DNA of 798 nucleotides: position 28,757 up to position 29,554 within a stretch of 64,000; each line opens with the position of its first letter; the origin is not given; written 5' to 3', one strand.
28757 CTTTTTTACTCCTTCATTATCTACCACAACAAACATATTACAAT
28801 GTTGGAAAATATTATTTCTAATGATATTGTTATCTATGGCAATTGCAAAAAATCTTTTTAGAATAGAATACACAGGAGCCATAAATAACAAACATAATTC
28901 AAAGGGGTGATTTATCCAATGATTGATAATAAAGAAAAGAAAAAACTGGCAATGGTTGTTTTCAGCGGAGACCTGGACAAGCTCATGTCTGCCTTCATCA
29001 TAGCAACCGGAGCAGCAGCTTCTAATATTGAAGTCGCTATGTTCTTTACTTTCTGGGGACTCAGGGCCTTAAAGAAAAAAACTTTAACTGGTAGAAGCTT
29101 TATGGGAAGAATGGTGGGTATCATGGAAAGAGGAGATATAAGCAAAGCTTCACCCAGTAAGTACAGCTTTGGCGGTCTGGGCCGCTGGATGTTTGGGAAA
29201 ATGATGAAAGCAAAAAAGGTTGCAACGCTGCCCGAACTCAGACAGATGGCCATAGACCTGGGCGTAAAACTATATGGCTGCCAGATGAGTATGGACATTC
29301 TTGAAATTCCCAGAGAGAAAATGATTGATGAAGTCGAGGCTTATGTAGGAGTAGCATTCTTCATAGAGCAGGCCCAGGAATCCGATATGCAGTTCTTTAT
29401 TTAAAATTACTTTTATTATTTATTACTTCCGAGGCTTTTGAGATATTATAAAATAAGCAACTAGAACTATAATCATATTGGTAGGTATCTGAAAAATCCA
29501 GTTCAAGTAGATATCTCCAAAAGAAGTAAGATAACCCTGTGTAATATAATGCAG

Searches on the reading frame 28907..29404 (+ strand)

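Call 15: search_protein_families(library=pfam, proteins=[window:28907-29404:+], max_evalue=0.001)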
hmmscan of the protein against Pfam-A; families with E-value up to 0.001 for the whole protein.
window:28907-29404:+ (165 aa): 2 families
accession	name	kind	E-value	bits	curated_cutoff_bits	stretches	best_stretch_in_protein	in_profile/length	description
PF13686.11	DrsE_2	-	2.1e-44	151.6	25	1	11-164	2-156/156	DsrE/DsrF/DrsH-like family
PF02635.20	DsrE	-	0.00016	22.3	22.7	0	17-160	6-111/116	DsrE/DsrF-like family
